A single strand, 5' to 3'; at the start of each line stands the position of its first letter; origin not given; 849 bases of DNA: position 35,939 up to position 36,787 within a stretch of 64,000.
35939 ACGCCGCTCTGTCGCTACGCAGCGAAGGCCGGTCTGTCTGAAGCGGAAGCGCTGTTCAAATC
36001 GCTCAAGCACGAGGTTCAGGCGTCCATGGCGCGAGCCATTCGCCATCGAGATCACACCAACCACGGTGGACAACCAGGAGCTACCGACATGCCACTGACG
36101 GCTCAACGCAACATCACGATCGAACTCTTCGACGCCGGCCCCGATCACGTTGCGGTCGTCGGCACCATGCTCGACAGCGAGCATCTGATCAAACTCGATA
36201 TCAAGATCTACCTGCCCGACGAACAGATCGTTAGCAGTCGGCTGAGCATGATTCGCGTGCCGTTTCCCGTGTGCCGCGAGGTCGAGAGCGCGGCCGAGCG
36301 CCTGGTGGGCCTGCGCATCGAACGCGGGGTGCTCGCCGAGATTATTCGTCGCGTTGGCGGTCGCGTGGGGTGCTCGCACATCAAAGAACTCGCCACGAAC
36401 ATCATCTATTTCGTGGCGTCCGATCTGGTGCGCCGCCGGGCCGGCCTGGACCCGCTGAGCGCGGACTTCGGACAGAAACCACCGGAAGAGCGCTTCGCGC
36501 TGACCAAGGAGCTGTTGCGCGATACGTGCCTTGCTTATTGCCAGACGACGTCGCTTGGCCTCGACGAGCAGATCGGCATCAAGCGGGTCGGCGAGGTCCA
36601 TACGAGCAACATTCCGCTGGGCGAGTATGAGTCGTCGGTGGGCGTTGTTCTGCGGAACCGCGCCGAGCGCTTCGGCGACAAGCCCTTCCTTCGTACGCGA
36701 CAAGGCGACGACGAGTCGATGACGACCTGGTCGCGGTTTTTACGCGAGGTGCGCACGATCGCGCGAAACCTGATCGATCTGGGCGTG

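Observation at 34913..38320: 1135-aa fusion of a PanE/ApbA-like domain, a DUF2889-like module and a FadD-type acyl-CoA synthetase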

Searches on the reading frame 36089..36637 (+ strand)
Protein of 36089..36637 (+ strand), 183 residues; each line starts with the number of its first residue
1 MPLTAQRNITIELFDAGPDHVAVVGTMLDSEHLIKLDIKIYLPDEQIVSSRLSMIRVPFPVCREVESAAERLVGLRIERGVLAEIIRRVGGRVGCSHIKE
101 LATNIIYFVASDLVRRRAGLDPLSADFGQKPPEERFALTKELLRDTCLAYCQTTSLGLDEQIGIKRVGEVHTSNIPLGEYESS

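Call 45: find_homologous_proteins(query=window:36089-36637:+, max_evalue=0.001)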
Query window:36089-36637:+ (183 aa): 8 proteins with E <= 0.001 among 449 candidates.
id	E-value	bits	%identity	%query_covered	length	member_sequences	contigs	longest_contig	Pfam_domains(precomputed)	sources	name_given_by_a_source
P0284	1.9e-55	206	74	71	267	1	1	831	PF00501.35,PF11136.14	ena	-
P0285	2.3e-53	199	69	74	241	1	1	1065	PF11136.14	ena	-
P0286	3.7e-53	198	85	58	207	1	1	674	-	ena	-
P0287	2.8e-50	189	65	72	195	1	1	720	PF11136.14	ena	-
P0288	2.6e-39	153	75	53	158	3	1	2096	PF11136.14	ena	-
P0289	2.5e-20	91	57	44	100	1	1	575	-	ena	-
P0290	7.8e-9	54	86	20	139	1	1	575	PF04304.19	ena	-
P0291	5.7e-5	41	35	52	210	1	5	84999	PF11136.14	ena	-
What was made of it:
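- Tried and rejected: It gave only fragments plus one standalone member (call 45).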

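Call 55: search_protein_families(library=pfam, proteins=[P0291], max_evalue=1)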
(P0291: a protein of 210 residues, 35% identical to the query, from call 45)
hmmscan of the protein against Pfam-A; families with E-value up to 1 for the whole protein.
P0291 (210 aa): 1 family
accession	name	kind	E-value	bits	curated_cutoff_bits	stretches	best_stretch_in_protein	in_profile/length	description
PF11136.13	DUF2889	-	6.2e-43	146.4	25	1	13-136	1-123/123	Protein of unknown function (DUF2889)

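Call 56: predict_structure(alignment_id=A6)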
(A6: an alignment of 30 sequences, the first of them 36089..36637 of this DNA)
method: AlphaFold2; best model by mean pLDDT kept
length: 183 residues; sequences in the alignment: 30
mean_pLDDT: 70.8   pTM: 0.62
mean pLDDT of the five models: 70.8, 64.8, 57.6, 52.8, 44.8
residues with pLDDT >= 90: 38; 70-90: 70; 50-70: 25; < 50: 50
segments of 3 or more residues with pLDDT < 50: 1-4, 124-127, 138-171, 177-179
pLDDT, mean of each block of 10 residues (from residue 1): 60 89 88 90 94 85 83 90 84 73 89 79 50 50 40 40 41 54 47
secondary structure, 60 per line:
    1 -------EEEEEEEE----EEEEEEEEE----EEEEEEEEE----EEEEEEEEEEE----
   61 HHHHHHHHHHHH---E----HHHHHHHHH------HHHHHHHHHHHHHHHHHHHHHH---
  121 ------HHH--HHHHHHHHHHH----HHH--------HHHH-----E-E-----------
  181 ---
elements in order: E8-15 E20-28 E33-41 E46-56 H61-72 H81-89 H96-117 H132-142 H158-161

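Call 58: fold_search(model_id=the predicted structure, library=pdb)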
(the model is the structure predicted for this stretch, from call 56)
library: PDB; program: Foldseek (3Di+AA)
matches with E <= 10: 653; with E <= 0.001: 0
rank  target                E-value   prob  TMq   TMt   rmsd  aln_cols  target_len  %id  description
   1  7aex                  1.3e-01  0.18  0.18  0.13  13.0       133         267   14  NRD-HEPN domains (N-terminal truncation) of Escherichia coli RnlA endoribonuclease (released 2021-06-09)
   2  4che                  1.4e-01  0.14  0.15  0.17  13.8        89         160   17  Crystal structure of the putative cap-binding domain of the PB2 subunit of Thogoto virus polymerase (released 2014-02-05)
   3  6oze                  1.9e-01  0.14  0.16  0.13  15.7       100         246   15  Crystal structure of the catalytic domain of human Endonuclease V (C140S/C225S/C226A/C228S) (released 2019-09-04)
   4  7o5y_B                2.2e-01  0.69  0.19  0.27   5.3        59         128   14  PilA minor pilin of Streptococcus sanguinis type IV pili (released 2022-04-20)
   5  7o5y_C                2.4e-01  0.66  0.19  0.27   5.3        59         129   14  PilA minor pilin of Streptococcus sanguinis type IV pili (released 2022-04-20)
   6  7o5y_A                2.4e-01  0.63  0.19  0.27   5.3        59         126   15  PilA minor pilin of Streptococcus sanguinis type IV pili (released 2022-04-20)
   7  9bk6_A                2.6e-01  0.57  0.27  0.42   5.4        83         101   12  Structure of B10_CYTX binder-complex (released 2024-10-09)
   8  4tvw_A                2.7e-01  0.87  0.34  0.20   4.1        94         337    7  Resorufin ligase with bound resorufin-AMP analog (released 2014-10-22)
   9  7pkq_N                2.7e-01  0.16  0.21  0.20  11.7       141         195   10  Small subunit of the Chlamydomonas reinhardtii mitoribosome (released 2023-06-14)
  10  6ozo_A                2.9e-01  0.08  0.15  0.12  15.9        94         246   12  Crystal structure of Mus musculus (Mm) Endonuclease V in complex with a 23mer RNA oligo containing an inosine after a  (released 2019-09-04)
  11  4nsp                  3.3e-01  0.14  0.17  0.14  15.6        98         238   12  Crystal structure of human ENDOV (released 2014-09-10)
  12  5n5y_P                3.5e-01  0.60  0.21  0.07   4.1        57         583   16  Cryo-EM structure of RNA polymerase I in complex with Rrn3 and Core Factor (Orientation III) (released 2017-04-05)
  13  7pkq_M                3.5e-01  0.15  0.23  0.23  10.5       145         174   14  Small subunit of the Chlamydomonas reinhardtii mitoribosome (released 2023-06-14)
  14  6ozl_A                3.5e-01  0.13  0.17  0.14  15.6        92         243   11  Crystal structure of Mus musculus (Mm) Endonuclease V in complex with a 23mer RNA oligo containing an inosine after a  (released 2019-09-04)
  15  6ozr_A                3.5e-01  0.13  0.15  0.12  16.2        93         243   15  Crystal structure of Mus musculus (Mm) Endonuclease V in complex with a 23mer RNA oligo containing an inosine after a  (released 2019-09-04)
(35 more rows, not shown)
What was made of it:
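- Tried and rejected: Nothing scored below E 0.1 (call 58).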

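Call 63: find_encoding_contigs(protein=P0291, flank=7000, max_places=4)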
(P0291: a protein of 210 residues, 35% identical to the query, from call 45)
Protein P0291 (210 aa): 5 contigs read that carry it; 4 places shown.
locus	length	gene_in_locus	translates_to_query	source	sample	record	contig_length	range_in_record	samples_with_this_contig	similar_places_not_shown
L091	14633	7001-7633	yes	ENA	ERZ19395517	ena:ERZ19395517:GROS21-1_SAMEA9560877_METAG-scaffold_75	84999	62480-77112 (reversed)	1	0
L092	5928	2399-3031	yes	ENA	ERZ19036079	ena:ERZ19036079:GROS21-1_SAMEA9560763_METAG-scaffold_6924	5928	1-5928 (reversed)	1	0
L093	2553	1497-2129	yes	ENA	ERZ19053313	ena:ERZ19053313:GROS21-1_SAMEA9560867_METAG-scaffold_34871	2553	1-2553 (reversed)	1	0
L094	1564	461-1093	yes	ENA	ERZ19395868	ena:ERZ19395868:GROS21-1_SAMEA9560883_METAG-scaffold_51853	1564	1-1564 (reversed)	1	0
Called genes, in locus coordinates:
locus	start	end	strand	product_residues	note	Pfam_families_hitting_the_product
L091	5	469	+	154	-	PF13404:HTH_AsnC-type, PF13412:HTH_24, PF01037:AsnC_trans_reg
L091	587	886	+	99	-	PF13467:RHH_4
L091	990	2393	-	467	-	PF13432:TPR_16 (faint), PF13428:TPR_14 (faint), PF14559:TPR_19 (faint), PF21033:RMD1-3 (faint), PF23914:TPR_CcmH_CycH, PF13431:TPR_17 (faint), PF23914:TPR_CcmH_CycH, PF07719:TPR_2 (weak), +1 more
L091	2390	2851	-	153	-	PF03918:CcmH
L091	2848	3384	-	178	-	PF00578:AhpC-TSA, PF08534:Redoxin, PF00085:Thioredoxin (faint)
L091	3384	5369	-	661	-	PF01578:Cytochrom_C_asm, PF16327:CcmF_C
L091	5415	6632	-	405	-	PF00155:Aminotran_1_2, PF01212:Beta_elim_lyase (weak)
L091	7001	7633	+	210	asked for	PF11136:DUF2889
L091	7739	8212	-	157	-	PF03073:TspO_MBR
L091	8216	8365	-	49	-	-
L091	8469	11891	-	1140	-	PF02811:PHP, PF07733:DNA_pol3_alpha, PF17657:DNA_pol3_finger, PF14579:HHH_6, PF01336:tRNA_anti-codon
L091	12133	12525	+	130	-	PF05685:Uma2 (weak)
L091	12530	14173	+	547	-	PF02776:TPP_enzyme_N, PF00205:TPP_enzyme_M, PF02775:TPP_enzyme_C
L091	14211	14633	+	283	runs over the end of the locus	PF00561:Abhydrolase_1, PF12146:Hydrolase_4, PF12697:Abhydrolase_6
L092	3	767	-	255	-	?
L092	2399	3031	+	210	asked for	PF11136:DUF2889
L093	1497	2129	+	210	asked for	PF11136:DUF2889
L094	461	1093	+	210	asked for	PF11136:DUF2889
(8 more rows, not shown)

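Call 64: search_dna_similar(query=P0291, collection=plasmids, mode=protein, max_evalue=0.00001, max_rows=15)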
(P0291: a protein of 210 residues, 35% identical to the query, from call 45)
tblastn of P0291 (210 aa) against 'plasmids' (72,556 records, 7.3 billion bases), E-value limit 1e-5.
Records with a match: 33; places in all: 39; records where one place covers at least 80% of the query: 31.
Best place of each record, by identity: <60% 33.
By first word of the organism name: Burkholderia 12; Cupriavidus 8; Variovorax 3; Caballeronia 3; Achromobacter 2; Paracoccus 2; Pacificitalea 1; Azoarcus 1; Diaphorobacter 1.
By predicted mobility (MOB-suite, as given by PLSDB): non-mobilizable 22; mobilizable 7; conjugative 4.
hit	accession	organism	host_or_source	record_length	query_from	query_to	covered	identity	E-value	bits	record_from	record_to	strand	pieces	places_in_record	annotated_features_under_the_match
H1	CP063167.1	Variovorax paradoxus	-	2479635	1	201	96%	43.1%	1e-36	142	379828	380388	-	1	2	DUF2889 domain-containing protein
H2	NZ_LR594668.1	Variovorax sp. SRS16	linuron-contaminated soil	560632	1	198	94%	39.4%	1e-33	134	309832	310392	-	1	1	DUF2889 domain-containing protein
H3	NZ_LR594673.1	Variovorax sp. PBL-E5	linuron-contaminated soil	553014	1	199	95%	38.7%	1e-33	133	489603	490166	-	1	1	DUF2889 domain-containing protein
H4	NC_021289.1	Caballeronia insecticola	-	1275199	1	191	91%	37.9%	2e-26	113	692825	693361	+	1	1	none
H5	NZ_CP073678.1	Cupriavidus sp. KK10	Isolate,A bacterial consortium from ...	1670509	9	195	89%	37.4%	6e-26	111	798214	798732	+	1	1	none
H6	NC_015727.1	Cupriavidus necator N-1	soil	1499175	7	208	96%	34.2%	1e-29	122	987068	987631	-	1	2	record has no annotation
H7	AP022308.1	Burkholderia sp. SFA1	-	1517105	6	209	97%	33.7%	3e-21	98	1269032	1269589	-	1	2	hypothetical protein | cyclohexanone monooxygenase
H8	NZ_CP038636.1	Cupriavidus oxalaticus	whole organism,sewage sludge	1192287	3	198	93%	35.0%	1e-28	119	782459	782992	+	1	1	none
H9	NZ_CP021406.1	Pacificitalea manganoxidans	cell culture,sediment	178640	1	196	93%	34.7%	8e-30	122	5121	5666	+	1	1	DUF2889 domain-containing protein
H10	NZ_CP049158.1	Caballeronia sp. SBC1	whole organism,soil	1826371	3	170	80%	40.5%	2e-26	113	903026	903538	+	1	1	none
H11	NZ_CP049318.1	Caballeronia sp. SBC2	whole organism,soil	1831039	3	170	80%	40.5%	2e-26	113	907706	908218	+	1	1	none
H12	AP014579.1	Burkholderia sp. RPE67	Riptortus pedestris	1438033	6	209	97%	33.2%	4e-20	95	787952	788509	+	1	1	uncharacterized protein | FAD dependent oxidoreductase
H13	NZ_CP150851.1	Burkholderia pyrrocinia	-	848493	3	198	93%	34.0%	4e-22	100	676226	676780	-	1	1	DUF2889 domain-containing protein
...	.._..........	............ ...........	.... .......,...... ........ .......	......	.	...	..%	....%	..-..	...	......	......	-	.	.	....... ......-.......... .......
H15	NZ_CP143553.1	Burkholderia multivorans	Homo sapiens,bronchoalveolar lavage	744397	9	195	89%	35.5%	3e-23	103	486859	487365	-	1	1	DUF2889 domain-containing protein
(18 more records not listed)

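Call 65: get_annotated_region(hit=H1, flank=6000)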
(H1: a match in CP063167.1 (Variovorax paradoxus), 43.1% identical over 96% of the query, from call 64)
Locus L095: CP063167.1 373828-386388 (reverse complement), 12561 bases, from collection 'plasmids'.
description: Variovorax paradoxus strain VAI-C plasmid unnamed, complete sequence
organism: Variovorax paradoxus (NCBI taxid 34073)
taxonomy: Bacteria; Pseudomonadota; Betaproteobacteria; Burkholderiales; Comamonadaceae; Variovorax; Variovorax paradoxus
host: -; source: -; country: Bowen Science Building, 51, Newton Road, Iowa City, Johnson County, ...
typing (MOB-suite, as given by PLSDB): non-mobilizable
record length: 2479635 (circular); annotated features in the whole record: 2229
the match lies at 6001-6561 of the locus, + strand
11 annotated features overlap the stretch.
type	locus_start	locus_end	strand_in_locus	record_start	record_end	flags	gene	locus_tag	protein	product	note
CDS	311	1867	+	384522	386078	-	-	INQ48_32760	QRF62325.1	AMP-binding protein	-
CDS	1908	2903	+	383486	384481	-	-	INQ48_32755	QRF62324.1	tripartite tricarboxylate transporter substrate binding protein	-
CDS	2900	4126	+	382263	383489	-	-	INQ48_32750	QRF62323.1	FAD-dependent monooxygenase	-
CDS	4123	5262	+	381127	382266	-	-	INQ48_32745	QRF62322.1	CoA transferase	-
CDS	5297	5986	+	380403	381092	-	-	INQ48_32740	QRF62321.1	nitroreductase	-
CDS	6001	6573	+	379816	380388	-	-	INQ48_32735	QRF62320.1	DUF2889 domain-containing protein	-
CDS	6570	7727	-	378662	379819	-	-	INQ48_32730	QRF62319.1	CoA transferase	-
CDS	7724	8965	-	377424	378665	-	-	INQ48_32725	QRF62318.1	FAD-dependent monooxygenase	-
CDS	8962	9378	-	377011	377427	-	-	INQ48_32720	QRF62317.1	PaaI family thioesterase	-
CDS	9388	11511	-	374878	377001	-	-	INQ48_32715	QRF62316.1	enoyl-CoA hydratase/isomerase family protein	-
CDS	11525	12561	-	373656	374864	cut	-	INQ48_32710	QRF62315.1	acetyl-CoA C-acetyltransferase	-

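Call 66: get_annotated_region(hit=H13, flank=6000)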
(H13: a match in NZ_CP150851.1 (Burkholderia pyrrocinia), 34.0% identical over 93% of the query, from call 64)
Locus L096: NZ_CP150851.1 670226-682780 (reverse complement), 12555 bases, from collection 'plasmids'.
description: Burkholderia pyrrocinia strain BX1 plasmid unnamed, complete sequence
organism: Burkholderia pyrrocinia (NCBI taxid 60550)
taxonomy: Bacteria; Pseudomonadota; Betaproteobacteria; Burkholderiales; Burkholderiaceae; Burkholderia; Burkholderia pyrrocinia
host: -; source: -; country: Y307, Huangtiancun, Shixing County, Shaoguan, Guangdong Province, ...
typing (MOB-suite, as given by PLSDB): non-mobilizable
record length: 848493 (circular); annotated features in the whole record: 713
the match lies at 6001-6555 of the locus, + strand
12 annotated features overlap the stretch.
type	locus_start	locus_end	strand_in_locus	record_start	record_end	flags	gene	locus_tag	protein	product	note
CDS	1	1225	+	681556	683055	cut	-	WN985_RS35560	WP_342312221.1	efflux transporter outer membrane subunit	GO:0006810 - transport [Evidence IEA]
CDS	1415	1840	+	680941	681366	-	-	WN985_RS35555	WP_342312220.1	TOBE domain-containing protein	-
CDS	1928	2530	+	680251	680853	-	-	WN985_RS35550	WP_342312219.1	nitrogen fixation protein NifQ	GO:0009399 - nitrogen fixation [Evidence IEA]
CDS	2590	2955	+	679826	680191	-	-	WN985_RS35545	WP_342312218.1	bleomycin resistance protein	-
CDS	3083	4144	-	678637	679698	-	-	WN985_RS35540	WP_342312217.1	DMT family transporter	-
CDS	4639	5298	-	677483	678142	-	-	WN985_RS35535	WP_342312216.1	ProQ/FINO family protein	-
CDS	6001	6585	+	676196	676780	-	-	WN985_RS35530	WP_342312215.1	DUF2889 domain-containing protein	-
CDS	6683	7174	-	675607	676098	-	-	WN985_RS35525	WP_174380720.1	NAD(P)H-dependent oxidoreductase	-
CDS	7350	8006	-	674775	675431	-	-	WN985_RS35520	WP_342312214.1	TetR/AcrR family transcriptional regulator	-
CDS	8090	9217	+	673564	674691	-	-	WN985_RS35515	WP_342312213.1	MBL fold metallo-hydrolase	-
CDS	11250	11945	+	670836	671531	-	-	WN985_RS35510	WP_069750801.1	ParA family protein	-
CDS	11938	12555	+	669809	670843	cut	-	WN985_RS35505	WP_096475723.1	ParB/RepB/Spo0J family partition protein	GO:0007059 - chromosome segregation [Evidence IEA]; GO:0000910 - cytokinesis [Evidence IEA]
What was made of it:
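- One of three standalone DUF2889 contexts has no CoA genes (call 66).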

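Call 67: get_annotated_region(hit=H9, flank=5000)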
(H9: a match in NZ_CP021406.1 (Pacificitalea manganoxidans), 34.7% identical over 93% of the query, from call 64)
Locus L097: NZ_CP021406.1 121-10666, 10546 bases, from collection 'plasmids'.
description: Pacificitalea manganoxidans strain DY25 plasmid pDY25-B, complete sequence
organism: Pacificitalea manganoxidans (NCBI taxid 1411902)
taxonomy: Bacteria; Pseudomonadota; Alphaproteobacteria; Rhodobacterales; Paracoccaceae; Pacificitalea; Pacificitalea manganoxidans
host: -; source: cell culture,sediment; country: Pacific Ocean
typing (MOB-suite, as given by PLSDB): conjugative; replicon rep_cluster_558; relaxase MOBP,MOBP; mating-pair formation MPF_T
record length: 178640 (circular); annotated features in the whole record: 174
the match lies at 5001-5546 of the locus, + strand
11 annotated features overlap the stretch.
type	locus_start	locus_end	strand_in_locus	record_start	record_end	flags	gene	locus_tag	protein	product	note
CDS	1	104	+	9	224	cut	-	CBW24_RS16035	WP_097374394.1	biotin/lipoyl-containing protein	-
CDS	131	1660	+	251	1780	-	-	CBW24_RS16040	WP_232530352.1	AMP-binding protein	-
CDS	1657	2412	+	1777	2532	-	-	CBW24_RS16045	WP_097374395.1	glucose 1-dehydrogenase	-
CDS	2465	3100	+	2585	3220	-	-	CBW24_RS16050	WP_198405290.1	TetR/AcrR family transcriptional regulator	-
CDS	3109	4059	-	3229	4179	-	-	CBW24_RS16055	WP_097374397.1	hydroxymethylglutaryl-CoA lyase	-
CDS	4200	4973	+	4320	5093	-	-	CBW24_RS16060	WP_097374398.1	enoyl-CoA hydratase-related protein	-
CDS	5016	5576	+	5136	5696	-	-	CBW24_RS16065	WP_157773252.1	DUF2889 domain-containing protein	-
CDS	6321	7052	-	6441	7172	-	istB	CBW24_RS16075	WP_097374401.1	IS21-like element helper ATPase IstB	-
CDS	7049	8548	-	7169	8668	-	istA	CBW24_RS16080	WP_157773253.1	IS21 family transposase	-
CDS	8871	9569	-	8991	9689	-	-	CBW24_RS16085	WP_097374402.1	fumarylacetoacetate hydrolase family protein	-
CDS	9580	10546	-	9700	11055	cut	-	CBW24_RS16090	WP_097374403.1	biotin carboxylase N-terminal domain-containing protein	-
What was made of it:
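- Closest known: Standalone DUF2889. Same: Frequent CoA-ester gene neighbourhoods (calls 65, 67).
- Standalone DUF2889 genes lie in CoA-ester clusters in Variovorax and Pacificitalea (calls 65, 67).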
